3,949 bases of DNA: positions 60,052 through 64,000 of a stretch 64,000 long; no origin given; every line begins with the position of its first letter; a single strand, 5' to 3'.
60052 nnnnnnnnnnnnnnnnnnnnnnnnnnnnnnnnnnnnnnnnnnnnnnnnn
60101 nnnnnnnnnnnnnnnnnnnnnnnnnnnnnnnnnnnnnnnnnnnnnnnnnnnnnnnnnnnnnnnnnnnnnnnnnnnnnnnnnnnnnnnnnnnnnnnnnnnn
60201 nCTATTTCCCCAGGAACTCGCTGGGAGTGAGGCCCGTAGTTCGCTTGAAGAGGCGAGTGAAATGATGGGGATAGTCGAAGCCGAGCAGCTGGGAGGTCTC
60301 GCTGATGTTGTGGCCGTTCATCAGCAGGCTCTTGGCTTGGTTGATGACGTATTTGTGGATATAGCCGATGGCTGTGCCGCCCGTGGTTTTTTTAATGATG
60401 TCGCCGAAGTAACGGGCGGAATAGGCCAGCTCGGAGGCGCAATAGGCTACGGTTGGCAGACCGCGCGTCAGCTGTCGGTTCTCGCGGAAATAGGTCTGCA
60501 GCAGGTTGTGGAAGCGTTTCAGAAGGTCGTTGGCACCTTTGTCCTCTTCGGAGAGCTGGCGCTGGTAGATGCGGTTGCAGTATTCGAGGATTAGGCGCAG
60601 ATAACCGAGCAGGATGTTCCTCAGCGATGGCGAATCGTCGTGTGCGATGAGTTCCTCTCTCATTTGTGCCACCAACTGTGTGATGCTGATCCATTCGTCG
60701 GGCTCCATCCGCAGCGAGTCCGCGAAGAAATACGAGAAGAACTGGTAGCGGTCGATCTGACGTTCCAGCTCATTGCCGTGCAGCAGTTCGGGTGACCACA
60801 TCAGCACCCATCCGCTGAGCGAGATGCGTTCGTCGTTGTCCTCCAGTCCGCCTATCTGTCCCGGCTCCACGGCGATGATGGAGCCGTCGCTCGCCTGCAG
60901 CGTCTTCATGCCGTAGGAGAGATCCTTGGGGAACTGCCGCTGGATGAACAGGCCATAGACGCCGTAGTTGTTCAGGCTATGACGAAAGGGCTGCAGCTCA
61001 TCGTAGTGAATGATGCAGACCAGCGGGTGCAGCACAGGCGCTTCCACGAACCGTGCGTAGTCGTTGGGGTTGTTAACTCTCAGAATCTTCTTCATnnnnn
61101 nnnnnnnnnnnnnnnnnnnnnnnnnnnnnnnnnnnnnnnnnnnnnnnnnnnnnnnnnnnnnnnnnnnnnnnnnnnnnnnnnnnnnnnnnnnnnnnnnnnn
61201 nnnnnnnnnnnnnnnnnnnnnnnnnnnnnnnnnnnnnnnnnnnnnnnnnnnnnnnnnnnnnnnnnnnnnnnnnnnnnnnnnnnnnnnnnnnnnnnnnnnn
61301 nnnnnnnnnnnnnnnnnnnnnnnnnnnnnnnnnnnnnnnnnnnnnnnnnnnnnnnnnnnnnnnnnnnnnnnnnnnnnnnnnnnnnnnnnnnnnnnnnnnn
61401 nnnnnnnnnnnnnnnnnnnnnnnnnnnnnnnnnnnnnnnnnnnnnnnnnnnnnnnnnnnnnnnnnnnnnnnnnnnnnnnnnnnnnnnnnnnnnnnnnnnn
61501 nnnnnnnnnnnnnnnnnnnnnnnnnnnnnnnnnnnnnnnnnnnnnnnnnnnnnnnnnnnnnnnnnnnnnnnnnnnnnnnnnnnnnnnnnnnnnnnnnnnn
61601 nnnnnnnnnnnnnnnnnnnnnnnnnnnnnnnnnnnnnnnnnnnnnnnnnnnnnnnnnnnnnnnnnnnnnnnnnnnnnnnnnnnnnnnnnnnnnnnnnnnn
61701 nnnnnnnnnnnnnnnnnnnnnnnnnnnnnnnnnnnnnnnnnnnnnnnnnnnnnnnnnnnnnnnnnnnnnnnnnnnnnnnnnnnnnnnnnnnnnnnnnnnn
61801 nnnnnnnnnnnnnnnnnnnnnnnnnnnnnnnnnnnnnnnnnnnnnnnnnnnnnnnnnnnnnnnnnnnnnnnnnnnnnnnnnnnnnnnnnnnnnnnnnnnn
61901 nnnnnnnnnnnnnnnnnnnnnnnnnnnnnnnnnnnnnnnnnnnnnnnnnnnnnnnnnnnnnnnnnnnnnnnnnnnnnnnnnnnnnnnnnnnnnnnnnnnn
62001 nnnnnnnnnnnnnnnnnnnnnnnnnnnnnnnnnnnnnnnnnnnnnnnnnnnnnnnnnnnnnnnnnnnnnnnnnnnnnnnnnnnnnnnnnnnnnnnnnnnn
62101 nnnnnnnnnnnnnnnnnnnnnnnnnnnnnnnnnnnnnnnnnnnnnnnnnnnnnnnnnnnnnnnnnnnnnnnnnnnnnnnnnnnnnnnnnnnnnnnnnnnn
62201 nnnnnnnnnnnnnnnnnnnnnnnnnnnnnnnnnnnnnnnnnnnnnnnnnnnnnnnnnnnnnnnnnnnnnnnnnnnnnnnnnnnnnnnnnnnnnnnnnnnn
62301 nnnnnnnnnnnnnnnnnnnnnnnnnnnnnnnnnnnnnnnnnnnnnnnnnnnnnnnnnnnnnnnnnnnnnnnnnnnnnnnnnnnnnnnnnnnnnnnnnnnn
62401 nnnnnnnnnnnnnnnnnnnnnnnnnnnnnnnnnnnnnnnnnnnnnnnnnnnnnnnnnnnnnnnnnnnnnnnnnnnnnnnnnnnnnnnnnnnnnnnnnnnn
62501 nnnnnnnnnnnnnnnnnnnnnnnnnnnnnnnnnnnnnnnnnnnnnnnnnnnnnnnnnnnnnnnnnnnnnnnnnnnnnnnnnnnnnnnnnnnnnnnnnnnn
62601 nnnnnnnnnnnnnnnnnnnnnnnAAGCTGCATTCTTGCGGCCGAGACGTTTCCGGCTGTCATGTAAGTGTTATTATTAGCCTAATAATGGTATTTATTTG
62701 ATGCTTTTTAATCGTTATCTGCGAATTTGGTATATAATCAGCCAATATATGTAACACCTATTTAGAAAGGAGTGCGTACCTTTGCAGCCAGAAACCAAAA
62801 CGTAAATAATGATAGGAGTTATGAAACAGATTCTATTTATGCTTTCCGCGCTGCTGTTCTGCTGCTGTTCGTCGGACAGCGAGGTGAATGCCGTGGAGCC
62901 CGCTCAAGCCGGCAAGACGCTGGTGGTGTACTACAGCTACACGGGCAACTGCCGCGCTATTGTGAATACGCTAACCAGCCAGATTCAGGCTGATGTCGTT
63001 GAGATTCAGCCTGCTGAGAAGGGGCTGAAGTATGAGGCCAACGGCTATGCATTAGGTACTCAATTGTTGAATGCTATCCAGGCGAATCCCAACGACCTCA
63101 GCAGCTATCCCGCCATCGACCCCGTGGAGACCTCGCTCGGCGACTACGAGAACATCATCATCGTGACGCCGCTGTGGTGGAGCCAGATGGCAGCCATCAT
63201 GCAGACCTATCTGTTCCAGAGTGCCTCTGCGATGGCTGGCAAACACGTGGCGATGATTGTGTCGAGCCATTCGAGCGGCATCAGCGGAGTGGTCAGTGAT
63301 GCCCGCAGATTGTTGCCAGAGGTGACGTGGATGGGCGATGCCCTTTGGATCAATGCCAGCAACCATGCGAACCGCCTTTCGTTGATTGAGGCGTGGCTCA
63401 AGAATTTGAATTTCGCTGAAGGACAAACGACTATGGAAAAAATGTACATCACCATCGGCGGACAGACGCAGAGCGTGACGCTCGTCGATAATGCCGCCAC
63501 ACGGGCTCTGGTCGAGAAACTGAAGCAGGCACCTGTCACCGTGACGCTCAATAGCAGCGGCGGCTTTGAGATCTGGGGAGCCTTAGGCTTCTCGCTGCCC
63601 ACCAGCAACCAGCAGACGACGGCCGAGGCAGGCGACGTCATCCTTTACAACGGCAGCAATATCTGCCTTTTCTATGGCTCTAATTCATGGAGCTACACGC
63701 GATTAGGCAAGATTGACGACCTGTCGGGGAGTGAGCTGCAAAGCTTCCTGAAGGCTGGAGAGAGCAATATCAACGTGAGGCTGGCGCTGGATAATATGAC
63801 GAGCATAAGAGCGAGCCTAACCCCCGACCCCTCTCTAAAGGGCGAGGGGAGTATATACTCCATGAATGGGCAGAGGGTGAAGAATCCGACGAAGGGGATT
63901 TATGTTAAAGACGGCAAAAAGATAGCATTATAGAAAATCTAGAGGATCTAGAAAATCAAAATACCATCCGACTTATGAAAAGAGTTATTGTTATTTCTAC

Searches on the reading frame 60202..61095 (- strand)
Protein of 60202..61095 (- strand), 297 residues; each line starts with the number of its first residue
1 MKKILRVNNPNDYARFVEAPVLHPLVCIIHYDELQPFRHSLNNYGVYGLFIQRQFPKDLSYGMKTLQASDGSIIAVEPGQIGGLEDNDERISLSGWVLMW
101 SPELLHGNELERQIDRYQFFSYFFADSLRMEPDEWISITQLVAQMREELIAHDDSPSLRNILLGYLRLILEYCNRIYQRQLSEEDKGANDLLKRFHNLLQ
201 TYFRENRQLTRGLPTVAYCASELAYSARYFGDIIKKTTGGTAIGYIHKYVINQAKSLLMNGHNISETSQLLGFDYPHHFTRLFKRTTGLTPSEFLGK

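Call 14: find_encoding_contigs(protein=window:60202-61095:-, flank=4000, max_places=10)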
Protein window:60202-61095:- (297 aa): no gene with exactly this product is on record in the collection.

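Call 23: search_protein_families(library=pfam, proteins=[window:60205-61095:-], max_evalue=0.01)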
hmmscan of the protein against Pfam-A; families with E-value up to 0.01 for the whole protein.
window:60205-61095:- (297 aa): 2 families
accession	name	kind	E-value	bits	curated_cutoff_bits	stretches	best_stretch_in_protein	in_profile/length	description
PF12833.13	HTH_18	-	3.9e-17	62.7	33.6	1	220-295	2-78/80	Helix-turn-helix domain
PF00165.29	HTH_AraC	-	1.1e-09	38.7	26.6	1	268-295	15-41/42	Bacterial regulatory helix-turn-helix proteins, AraC family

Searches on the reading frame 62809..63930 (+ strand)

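Call 23: search_protein_families(library=pfam, proteins=[window:62809-63930:+], max_evalue=0.01)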
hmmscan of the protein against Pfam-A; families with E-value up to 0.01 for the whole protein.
window:62809-63930:+ (374 aa): 5 families
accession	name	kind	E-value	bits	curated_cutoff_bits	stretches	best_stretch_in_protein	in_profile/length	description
PF18050.6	Cyclophil_like2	-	4.7e-23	81.9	22.7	1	214-325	1-114/115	Cyclophilin-like family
PF12682.12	Flavodoxin_4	-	4.5e-15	55.9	24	1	36-198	1-153/155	Flavodoxin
PF03358.20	FMN_red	-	0.00015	21.8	24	1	45-171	13-134/152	NADPH-dependent FMN reductase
PF04126.18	Cyclophil_like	-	0.00057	20.2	27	1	211-293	2-83/120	Cyclophilin-like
PF12724.12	Flavodoxin_5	-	0.0069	17.1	27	0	103-153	34-84/145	Flavodoxin domain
